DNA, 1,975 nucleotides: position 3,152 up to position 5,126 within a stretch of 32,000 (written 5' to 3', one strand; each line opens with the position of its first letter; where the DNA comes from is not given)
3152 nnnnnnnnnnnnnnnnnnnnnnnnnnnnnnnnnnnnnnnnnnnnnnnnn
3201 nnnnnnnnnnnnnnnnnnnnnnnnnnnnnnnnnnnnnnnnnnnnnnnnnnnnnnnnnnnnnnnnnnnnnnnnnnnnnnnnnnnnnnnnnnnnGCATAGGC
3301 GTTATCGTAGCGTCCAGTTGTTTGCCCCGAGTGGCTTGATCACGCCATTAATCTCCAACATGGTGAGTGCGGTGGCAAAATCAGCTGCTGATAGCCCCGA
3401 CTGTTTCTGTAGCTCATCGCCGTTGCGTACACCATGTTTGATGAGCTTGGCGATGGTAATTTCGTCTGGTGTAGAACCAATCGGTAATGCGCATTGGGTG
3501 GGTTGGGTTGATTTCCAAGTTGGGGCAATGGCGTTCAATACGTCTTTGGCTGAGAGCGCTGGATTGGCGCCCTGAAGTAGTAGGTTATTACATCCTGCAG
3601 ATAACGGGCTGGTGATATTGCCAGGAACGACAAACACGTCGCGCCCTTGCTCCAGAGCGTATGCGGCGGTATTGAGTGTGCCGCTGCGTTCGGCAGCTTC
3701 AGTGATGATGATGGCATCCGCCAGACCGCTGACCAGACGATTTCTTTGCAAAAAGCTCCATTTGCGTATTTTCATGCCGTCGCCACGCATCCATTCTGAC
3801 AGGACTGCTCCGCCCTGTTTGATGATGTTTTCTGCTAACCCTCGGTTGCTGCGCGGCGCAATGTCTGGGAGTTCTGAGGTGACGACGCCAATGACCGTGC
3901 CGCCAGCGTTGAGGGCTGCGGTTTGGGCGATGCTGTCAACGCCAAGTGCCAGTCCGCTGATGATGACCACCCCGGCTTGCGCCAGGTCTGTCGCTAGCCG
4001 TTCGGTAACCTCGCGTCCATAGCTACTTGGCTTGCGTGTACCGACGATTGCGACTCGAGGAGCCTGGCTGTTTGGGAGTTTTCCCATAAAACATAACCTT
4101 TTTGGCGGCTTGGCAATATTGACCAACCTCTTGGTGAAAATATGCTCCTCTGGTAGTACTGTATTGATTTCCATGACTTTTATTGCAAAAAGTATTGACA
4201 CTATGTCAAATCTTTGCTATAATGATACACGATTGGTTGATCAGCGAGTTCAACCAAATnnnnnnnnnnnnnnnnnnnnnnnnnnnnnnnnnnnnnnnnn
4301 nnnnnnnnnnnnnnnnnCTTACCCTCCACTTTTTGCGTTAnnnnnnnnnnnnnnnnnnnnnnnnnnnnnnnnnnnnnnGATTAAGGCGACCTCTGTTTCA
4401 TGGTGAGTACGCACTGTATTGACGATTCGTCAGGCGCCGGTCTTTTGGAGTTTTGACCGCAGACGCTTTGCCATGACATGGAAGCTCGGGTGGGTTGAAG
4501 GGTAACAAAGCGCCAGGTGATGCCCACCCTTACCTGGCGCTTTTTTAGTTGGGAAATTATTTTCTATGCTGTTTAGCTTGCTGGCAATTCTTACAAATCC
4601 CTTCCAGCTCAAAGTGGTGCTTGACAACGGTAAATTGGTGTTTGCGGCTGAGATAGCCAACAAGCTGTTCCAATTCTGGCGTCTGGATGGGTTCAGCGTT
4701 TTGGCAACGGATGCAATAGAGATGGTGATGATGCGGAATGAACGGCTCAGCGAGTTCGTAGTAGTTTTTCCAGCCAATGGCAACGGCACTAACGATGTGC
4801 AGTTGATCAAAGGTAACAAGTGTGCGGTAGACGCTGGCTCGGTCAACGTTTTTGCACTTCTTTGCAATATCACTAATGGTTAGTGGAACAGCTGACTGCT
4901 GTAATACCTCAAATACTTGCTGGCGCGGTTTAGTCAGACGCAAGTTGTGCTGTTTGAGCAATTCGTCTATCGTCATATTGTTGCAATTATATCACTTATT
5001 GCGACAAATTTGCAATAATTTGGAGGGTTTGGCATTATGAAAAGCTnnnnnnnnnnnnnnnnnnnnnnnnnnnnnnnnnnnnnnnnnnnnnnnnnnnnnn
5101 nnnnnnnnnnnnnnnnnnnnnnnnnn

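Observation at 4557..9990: Fur/Zur-linked locus with nicotianamine-synthase-like, twin COG0523, Cys/His and TerC-family genes: a possible minimal metallophore or zinc-economy system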

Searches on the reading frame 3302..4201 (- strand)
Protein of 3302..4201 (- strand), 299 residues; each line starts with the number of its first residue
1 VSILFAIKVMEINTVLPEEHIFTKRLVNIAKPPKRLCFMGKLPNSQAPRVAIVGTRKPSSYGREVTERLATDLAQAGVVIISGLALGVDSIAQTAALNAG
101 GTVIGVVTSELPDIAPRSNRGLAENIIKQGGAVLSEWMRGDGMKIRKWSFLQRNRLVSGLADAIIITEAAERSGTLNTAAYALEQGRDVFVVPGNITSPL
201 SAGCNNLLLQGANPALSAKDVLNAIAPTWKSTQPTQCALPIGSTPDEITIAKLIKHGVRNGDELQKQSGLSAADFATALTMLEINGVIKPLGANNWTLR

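Call 3: search_protein_families(library=pfam, proteins=[window:3302-4201:-], max_evalue=0.01)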
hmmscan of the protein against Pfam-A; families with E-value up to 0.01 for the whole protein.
window:3302-4201:- (299 aa): 3 families
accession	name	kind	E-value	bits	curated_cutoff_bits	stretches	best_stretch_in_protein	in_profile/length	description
PF02481.21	DNA_processg_A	-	1.2e-65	221.1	29.6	1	8-214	3-209/212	DNA recombination-mediator protein A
PF18306.6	LDcluster4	-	8.6e-09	35.6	26.3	1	49-109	3-64/151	SLOG cluster4 family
PF17782.7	DprA_WH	-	1.7e-07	31.6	22.9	1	240-292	7-59/61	DprA winged helix domain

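Call 4: search_protein_families(library=ncbifam, proteins=[window:3302-4201:-], max_evalue=0.01)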
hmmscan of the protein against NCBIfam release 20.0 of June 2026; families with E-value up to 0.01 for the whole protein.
window:3302-4201:- (299 aa): 3 families
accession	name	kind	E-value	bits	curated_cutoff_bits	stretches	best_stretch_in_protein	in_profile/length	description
TIGR00732.1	dprA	equivalog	5.6e-67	225.2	191.15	1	7-224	4-219/220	DNA-processing protein DprA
NF008007.0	PRK10736.1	equivalog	1.3e-55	189.1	495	1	17-287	77-350/374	DNA-protecting protein DprA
TIGR00725.1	TIGR00725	hypoth_equivalog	2.8e-06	26.9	106.9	1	49-109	3-63/159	TIGR00725 family protein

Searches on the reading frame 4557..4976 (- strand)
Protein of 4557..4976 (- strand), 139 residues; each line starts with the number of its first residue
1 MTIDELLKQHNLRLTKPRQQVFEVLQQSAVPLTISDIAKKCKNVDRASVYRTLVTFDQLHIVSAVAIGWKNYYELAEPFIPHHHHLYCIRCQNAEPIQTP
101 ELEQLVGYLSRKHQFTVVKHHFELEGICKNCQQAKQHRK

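Call 3: search_protein_families(library=pfam, proteins=[window:4557-4976:-], max_evalue=0.01)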
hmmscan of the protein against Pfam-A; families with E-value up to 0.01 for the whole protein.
window:4557-4976:- (139 aa): 1 family
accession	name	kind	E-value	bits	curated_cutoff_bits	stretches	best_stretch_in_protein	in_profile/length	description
PF01475.25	FUR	-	8.1e-19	68.4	23.1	1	10-124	2-120/121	Ferric uptake regulator family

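Call 4: search_protein_families(library=ncbifam, proteins=[window:4557-4976:-], max_evalue=0.01)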
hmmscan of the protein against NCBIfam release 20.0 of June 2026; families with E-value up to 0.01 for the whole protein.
window:4557-4976:- (139 aa): 8 families
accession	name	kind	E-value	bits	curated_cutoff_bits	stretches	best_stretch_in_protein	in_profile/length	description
NF051892.1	TransRegFurBacil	equivalog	5.5e-18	65.4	220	1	3-136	8-148/149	ferric iron uptake transcriptional regulator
NF052545.1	TransRegPerRClab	equivalog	2.9e-15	56.5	180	1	3-134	4-137/138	transcriptional regulator PerR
NF051891.1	TransRegFurHelico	equivalog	1.8e-14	53.9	200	1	6-133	17-147/148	ferric iron uptake transcriptional regulator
NF006999.0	PRK09462.1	equivalog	9.2e-13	48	146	1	4-135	5-142/148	ferric iron uptake transcriptional regulator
NF047406.1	TransRegPerRTherm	equivalog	4.8e-08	33.3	200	1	13-135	5-129/130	manganese-dependent transcriptional regulator PerR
NF008646.0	PRK11639.1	equivalog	9e-06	25.5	167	1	4-135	14-150/171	zinc uptake transcriptional repressor Zur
NF045678.1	TransRegIrrA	equivalog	0.0021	17.9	150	1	3-100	9-109/138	iron response transcriptional regulator IrrA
NF045677.1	FeRespRegIrr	equivalog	0.0031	17.6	170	1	6-88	3-88/127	Fur family transcriptional regulator Irr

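Call 69: search_solved_structures(query=window:4557-4973:-, max_evalue=0.001, show_alignments=4)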
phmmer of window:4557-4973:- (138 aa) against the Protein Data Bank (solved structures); distinct sequences matched with E-value up to 0.001: 18.
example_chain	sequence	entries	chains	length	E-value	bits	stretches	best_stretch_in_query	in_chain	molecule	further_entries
6d57_A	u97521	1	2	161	5.5e-14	55.7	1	4-134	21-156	Ferric uptake regulation protein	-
4ets_A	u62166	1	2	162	5.6e-14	55.7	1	4-134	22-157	Ferric uptake regulation protein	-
2xig_A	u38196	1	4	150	3.6e-12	49.8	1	6-134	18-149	FERRIC UPTAKE REGULATION PROTEIN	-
9ire_A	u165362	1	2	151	7.5e-12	48.8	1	10-134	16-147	Ferric uptake regulation protein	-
2w57_A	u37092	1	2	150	5e-10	42.9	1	4-132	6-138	FERRIC UPTAKE REGULATION PROTEIN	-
5fd5_A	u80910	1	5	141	6.8e-10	42.5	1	1-126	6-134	Ferric uptake regulation protein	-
5fd6_A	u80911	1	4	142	7e-10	42.4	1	1-126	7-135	Ferric uptake regulation protein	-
3eyy_A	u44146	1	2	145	1.1e-09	41.8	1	6-131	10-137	Putative iron uptake regulatory protein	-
8j6w_A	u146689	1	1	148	1.3e-09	41.5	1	5-129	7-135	Ferric uptake regulation protein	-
4raz_A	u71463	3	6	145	2.8e-09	40.5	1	3-126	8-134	DNA-binding transcriptional dual regulator of siderophore biosynthesis and transport(Fur f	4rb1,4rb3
4ray_A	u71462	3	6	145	8.6e-09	38.9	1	9-126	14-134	DNA-binding transcriptional dual regulator of siderophore biosynthesis and transport(Fur f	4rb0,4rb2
2o03_A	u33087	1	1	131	1.1e-08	38.6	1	34-131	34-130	probable Zinc uptake regulation protein FurB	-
2fe3_A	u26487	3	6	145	1.2e-08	38.4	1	4-136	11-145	Peroxide operon regulator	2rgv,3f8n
3mwm_A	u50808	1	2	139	1.1e-07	35.3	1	34-133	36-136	Putative metal uptake regulation protein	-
5nbc_A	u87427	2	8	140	1.9e-07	34.5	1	6-132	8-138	Ferric uptake regulation protein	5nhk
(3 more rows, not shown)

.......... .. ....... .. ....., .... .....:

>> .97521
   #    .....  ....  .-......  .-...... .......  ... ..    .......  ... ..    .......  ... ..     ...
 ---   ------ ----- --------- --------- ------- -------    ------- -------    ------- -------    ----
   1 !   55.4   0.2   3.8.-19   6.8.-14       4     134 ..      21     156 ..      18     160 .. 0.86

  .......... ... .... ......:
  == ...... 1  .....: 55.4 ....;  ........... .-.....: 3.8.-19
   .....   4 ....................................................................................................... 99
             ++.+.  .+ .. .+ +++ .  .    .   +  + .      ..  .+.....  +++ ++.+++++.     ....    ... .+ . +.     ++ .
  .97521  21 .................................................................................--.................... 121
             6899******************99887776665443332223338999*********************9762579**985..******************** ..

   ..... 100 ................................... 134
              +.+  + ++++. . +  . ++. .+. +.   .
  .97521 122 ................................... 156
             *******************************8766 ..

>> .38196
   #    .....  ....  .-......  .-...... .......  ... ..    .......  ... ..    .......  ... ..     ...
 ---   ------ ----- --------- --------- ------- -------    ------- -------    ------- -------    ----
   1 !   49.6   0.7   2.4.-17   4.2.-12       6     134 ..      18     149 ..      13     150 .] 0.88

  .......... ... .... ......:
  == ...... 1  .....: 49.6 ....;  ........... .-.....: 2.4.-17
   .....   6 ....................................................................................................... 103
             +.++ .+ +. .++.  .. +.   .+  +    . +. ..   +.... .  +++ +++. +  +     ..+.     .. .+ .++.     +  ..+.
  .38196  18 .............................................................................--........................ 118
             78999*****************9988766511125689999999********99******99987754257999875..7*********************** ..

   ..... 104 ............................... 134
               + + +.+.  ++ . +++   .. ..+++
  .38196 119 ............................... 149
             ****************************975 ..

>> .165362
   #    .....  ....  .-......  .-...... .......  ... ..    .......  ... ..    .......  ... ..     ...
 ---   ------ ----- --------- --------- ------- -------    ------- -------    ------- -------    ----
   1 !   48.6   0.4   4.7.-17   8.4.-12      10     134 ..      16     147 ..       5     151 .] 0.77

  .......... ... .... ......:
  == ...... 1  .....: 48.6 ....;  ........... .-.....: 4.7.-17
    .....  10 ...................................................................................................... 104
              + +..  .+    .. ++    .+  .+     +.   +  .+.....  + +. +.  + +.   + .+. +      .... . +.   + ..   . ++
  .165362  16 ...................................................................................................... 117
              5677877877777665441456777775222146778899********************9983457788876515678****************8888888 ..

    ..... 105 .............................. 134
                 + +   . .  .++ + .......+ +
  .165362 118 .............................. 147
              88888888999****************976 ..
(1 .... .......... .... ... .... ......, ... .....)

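Call 92: search_solved_structures(query=A3, max_evalue=0.001, show_alignments=5)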
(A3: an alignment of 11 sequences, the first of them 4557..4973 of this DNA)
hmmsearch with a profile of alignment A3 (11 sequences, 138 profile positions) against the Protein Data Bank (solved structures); distinct sequences matched with E-value up to 0.001: 26.
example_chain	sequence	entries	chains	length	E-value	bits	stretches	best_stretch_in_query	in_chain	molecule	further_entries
6d57_A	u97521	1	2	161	4.7e-29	104.2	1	4-137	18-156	Ferric uptake regulation protein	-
4ets_A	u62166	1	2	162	4.8e-29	104.2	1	4-137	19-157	Ferric uptake regulation protein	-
9ire_A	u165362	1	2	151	2.6e-28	101.8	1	4-136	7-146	Ferric uptake regulation protein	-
2o03_A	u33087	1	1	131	9e-28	100.1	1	11-134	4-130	probable Zinc uptake regulation protein FurB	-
8j6w_A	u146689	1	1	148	3.2e-26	95.1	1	7-134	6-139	Ferric uptake regulation protein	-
2w57_A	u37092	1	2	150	6.3e-26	94.1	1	6-131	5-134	FERRIC UPTAKE REGULATION PROTEIN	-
5nbc_A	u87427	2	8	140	1.1e-24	90.1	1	9-136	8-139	Ferric uptake regulation protein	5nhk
2fe3_A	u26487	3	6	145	2.8e-24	88.8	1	6-137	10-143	Peroxide operon regulator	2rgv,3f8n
2xig_A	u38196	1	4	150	4.1e-24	88.2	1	5-137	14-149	FERRIC UPTAKE REGULATION PROTEIN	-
3mwm_A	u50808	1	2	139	2.7e-23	85.6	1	14-134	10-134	Putative metal uptake regulation protein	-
7vo0_G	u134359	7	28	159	5.2e-23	84.7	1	14-134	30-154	Putative metal uptake regulation protein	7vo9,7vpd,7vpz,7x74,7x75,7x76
3eyy_A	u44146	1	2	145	2e-22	82.8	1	6-134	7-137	Putative iron uptake regulatory protein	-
4raz_A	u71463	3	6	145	1.7e-20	76.5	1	1-129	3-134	DNA-binding transcriptional dual regulator of siderophore biosynthesis and transport(Fur f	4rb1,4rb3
5fd6_A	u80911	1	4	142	2.4e-20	76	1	4-129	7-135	Ferric uptake regulation protein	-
5fd5_A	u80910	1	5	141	2.6e-20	75.9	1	4-129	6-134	Ferric uptake regulation protein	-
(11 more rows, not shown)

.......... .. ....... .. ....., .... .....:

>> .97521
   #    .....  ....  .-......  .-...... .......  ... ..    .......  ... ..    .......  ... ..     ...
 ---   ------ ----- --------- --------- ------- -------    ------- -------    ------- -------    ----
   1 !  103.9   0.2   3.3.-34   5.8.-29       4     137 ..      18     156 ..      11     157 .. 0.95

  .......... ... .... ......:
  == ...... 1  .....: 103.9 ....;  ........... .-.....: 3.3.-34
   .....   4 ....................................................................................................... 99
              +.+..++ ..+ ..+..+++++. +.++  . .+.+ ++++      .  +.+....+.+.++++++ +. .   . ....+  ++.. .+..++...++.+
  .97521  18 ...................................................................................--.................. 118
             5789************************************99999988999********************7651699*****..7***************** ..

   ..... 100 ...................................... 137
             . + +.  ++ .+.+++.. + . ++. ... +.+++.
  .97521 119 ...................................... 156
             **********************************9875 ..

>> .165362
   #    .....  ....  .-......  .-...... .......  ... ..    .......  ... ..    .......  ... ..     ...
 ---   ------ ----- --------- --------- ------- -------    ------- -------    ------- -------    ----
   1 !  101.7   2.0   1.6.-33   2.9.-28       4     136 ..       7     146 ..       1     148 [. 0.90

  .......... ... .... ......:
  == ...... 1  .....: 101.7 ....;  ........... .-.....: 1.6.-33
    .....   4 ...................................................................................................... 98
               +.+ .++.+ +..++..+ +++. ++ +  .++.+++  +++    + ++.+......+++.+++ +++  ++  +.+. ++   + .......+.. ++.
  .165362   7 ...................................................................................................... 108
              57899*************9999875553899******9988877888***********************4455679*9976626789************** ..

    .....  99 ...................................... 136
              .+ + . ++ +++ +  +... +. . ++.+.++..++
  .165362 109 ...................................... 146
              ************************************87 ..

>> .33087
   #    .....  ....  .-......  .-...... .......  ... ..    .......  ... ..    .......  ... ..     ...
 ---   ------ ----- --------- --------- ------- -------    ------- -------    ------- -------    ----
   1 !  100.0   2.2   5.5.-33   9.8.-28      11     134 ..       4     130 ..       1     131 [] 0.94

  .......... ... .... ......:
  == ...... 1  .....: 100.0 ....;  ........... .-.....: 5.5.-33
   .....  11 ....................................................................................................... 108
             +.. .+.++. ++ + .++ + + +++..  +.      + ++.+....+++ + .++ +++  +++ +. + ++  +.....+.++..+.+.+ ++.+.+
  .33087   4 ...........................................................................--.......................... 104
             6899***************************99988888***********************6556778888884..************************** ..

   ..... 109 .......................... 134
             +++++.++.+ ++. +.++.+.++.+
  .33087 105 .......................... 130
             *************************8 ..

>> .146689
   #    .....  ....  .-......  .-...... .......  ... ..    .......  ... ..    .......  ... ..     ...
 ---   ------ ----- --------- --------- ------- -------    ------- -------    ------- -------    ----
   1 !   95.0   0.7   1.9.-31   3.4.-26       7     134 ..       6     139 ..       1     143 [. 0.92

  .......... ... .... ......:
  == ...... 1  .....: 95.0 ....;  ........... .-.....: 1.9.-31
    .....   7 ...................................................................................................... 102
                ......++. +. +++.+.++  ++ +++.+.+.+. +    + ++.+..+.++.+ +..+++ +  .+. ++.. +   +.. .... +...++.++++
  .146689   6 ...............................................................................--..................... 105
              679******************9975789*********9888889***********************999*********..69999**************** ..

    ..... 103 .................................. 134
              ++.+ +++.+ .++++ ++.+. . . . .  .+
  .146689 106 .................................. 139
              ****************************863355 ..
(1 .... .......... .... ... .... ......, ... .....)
